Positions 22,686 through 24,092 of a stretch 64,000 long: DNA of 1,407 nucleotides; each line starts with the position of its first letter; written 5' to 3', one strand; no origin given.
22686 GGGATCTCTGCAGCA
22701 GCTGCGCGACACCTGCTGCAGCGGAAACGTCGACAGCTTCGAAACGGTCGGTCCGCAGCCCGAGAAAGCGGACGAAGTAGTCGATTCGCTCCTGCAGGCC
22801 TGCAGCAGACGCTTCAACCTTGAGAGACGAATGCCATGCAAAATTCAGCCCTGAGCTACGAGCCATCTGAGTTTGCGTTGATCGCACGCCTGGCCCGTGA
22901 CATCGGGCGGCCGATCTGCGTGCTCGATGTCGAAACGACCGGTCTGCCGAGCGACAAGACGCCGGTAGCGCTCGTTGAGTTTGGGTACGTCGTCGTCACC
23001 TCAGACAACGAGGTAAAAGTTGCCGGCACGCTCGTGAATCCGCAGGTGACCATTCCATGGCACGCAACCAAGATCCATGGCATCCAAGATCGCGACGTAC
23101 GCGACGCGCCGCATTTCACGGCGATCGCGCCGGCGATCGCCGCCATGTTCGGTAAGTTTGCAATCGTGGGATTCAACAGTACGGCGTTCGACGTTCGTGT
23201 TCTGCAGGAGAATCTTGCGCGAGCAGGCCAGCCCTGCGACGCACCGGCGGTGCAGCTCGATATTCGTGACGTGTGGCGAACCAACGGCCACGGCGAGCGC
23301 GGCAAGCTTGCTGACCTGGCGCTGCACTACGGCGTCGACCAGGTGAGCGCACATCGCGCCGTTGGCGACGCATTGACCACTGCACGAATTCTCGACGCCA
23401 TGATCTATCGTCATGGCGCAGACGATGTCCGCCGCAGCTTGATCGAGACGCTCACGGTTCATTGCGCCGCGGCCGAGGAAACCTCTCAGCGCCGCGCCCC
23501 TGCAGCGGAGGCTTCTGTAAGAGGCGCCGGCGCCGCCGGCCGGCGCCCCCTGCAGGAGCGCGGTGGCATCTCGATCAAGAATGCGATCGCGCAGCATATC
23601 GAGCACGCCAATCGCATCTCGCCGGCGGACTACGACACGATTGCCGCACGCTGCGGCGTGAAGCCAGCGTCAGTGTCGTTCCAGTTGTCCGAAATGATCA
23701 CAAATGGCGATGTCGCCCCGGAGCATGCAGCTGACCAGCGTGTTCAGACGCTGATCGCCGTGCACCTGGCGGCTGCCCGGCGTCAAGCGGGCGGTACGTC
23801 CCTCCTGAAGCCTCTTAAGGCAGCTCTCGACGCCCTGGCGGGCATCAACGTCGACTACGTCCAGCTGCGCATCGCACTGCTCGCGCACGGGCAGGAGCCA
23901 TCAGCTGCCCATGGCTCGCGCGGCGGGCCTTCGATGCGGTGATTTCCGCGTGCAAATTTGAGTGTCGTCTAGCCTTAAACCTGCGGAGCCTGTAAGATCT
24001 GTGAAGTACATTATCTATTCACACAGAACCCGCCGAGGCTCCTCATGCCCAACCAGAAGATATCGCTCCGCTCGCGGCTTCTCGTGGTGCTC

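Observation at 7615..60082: Element-wide 26-bp inverted-repeat operator family (GTGYGTA-N12-TACRCAC) overlapping -10 elements of at least six promoters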

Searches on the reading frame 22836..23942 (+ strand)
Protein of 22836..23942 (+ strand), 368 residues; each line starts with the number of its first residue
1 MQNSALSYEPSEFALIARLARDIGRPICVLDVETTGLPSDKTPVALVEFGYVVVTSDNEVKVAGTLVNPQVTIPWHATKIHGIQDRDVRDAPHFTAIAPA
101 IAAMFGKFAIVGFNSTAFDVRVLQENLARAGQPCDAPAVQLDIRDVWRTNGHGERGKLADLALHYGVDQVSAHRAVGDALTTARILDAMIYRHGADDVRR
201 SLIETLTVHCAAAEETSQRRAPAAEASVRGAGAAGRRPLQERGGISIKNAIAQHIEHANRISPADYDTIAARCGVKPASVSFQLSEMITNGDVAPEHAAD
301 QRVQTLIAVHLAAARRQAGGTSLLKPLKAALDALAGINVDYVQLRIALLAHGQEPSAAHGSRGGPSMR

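Call 8: search_protein_families(library=pfam, proteins=[window:22836-23942:+], max_evalue=0.01)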
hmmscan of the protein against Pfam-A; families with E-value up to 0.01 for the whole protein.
window:22836-23942:+ (368 aa): 2 families
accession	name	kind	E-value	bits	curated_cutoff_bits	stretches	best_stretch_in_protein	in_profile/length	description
PF00929.31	RNase_T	-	5.6e-21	76.2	24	1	29-186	2-164/164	Exonuclease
PF13482.12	RNase_H_2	-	0.0014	19.1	22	0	29-169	2-117/165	RNase_H superfamily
